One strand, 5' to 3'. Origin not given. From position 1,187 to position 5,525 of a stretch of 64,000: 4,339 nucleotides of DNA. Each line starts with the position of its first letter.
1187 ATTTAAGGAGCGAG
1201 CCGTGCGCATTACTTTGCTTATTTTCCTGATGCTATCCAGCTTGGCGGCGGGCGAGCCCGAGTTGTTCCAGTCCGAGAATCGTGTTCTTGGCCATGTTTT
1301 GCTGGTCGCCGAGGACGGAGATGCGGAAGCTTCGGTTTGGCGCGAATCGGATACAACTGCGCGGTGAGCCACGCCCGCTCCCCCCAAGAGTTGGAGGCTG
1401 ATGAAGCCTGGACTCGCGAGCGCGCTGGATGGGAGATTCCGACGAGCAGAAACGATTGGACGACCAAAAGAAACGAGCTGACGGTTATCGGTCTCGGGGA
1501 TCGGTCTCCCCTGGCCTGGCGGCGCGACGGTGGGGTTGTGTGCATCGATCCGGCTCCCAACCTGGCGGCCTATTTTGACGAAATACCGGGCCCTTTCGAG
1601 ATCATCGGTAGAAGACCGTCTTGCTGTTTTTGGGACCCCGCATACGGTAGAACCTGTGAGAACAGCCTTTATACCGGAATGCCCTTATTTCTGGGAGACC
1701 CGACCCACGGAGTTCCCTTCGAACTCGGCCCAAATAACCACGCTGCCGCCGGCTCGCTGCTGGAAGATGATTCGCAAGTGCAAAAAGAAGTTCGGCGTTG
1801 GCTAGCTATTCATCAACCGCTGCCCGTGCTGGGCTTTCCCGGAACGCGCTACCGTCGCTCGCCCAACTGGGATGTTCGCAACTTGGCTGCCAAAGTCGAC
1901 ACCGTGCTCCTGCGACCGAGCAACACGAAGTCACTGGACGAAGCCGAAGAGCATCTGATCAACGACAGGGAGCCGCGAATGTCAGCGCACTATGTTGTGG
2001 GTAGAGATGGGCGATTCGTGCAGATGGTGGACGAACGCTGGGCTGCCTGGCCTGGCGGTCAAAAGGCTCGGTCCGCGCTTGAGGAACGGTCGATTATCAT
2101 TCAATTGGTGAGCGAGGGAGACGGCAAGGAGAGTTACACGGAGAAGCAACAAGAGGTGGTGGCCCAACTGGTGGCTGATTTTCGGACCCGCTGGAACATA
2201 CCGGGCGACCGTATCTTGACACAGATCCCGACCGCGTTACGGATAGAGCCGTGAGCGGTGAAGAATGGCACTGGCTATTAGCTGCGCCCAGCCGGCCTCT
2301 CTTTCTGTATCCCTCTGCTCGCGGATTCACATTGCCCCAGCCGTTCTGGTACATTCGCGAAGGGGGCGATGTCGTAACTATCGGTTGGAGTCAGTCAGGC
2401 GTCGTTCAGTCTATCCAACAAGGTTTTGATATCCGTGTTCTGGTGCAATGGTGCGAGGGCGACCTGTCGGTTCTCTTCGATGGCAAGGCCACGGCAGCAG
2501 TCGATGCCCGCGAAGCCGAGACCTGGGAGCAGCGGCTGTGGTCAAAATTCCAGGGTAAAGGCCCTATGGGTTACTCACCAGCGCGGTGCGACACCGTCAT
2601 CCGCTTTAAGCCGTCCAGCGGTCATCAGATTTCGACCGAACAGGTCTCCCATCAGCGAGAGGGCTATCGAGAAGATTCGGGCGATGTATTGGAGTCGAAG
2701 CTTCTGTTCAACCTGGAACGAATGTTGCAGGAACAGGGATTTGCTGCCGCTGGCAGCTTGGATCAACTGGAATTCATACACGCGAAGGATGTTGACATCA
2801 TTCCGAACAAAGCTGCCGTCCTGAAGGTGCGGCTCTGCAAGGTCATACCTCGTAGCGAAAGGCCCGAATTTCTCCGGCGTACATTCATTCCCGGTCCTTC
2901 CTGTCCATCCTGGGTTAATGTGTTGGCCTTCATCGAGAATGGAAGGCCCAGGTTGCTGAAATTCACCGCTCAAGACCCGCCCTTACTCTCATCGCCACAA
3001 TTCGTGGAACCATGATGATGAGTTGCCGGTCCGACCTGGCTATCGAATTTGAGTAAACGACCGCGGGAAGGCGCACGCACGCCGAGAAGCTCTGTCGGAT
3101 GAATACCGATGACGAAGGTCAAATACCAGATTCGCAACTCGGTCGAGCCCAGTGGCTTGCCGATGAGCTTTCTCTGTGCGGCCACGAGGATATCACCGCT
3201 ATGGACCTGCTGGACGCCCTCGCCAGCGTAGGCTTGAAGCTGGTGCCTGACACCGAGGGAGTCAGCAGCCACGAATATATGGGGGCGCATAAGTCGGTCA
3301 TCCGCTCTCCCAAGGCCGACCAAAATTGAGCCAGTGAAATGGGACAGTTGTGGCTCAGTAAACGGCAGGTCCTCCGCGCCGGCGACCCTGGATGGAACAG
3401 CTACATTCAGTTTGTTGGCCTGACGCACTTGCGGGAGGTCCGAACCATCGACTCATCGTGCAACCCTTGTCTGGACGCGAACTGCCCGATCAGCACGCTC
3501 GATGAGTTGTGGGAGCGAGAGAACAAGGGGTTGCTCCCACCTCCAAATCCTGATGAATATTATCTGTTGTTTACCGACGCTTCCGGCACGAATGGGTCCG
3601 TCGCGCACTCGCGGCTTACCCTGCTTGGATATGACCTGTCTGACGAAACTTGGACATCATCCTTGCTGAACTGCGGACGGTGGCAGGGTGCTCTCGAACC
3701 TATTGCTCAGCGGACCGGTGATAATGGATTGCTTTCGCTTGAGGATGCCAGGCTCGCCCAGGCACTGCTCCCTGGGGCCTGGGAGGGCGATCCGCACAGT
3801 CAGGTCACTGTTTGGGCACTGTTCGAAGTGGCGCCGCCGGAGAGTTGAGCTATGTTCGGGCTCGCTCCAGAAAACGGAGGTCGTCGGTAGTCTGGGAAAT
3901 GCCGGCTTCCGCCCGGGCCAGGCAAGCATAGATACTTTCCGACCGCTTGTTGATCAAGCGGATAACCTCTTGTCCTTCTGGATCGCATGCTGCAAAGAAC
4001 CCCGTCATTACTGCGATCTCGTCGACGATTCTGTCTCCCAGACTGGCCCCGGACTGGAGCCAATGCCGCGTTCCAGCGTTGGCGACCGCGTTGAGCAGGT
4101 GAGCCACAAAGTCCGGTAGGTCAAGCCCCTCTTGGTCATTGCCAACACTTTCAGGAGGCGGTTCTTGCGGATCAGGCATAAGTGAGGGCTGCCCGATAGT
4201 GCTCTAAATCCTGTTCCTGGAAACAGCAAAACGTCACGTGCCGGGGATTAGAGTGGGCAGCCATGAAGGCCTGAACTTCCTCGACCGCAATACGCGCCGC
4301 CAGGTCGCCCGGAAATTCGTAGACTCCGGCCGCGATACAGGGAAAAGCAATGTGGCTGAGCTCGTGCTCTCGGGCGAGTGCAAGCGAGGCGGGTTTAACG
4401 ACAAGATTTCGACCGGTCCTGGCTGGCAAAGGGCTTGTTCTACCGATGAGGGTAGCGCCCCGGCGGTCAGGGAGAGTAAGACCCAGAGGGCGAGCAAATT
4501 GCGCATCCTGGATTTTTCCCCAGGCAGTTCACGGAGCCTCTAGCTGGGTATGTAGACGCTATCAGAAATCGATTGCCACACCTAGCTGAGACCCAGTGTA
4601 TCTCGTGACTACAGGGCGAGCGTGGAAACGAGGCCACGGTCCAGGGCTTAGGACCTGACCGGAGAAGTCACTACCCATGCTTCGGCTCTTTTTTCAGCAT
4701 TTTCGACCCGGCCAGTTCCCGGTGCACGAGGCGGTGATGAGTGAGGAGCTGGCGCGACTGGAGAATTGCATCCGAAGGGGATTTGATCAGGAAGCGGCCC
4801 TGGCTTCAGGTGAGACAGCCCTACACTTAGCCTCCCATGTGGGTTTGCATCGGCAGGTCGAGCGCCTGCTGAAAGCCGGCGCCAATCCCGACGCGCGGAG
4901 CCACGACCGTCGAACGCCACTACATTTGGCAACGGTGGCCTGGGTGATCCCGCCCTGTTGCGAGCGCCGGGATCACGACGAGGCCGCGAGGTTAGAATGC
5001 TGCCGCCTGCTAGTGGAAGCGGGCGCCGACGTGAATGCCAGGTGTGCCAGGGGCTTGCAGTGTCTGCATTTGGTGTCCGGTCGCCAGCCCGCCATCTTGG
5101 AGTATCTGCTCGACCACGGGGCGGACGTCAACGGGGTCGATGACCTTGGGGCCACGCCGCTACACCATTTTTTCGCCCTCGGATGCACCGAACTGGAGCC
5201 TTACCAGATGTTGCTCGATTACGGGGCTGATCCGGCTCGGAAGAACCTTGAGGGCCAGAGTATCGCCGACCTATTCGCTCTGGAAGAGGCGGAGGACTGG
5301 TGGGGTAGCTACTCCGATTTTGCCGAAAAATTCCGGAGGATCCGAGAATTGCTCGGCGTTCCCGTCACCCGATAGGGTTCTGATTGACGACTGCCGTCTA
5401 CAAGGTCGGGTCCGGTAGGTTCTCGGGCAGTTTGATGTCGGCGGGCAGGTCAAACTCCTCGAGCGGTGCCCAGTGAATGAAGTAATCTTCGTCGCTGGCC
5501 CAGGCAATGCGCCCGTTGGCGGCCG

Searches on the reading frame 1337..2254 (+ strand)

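Call 50: search_protein_families(library=pfam, proteins=[window:1337-2254:+], max_evalue=0.001)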
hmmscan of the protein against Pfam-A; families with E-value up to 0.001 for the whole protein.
window:1337-2254:+ (305 aa): 1 family
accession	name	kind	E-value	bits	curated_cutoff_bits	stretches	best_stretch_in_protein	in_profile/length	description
PF01510.30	Amidase_2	-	4.2e-15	56.7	26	1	209-293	33-116/131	N-acetylmuramoyl-L-alanine amidase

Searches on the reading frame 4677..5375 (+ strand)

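Call 50: search_protein_families(library=pfam, proteins=[window:4677-5375:+], max_evalue=0.001)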
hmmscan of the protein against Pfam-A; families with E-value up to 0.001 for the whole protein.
window:4677-5375:+ (232 aa): 5 families
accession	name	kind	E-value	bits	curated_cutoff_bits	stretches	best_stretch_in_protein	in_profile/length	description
PF00023.36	Ank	-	2.2e-21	75.2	21.1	2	45-75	2-32/33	Ankyrin repeat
PF13637.12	Ank_4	-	1.7e-18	66.7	22.7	2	139-164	11-36/50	Ankyrin repeats (many copies)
PF12796.13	Ank_2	-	3.5e-18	66.4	27.3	2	106-190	10-90/90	Ankyrin repeats (3 copies)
PF13606.12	Ank_3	-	6e-12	44.9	22.3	0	45-72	2-29/30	Ankyrin repeat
PF13857.12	Ank_5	-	1.2e-11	45.1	27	1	112-164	1-55/56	Ankyrin repeats (many copies)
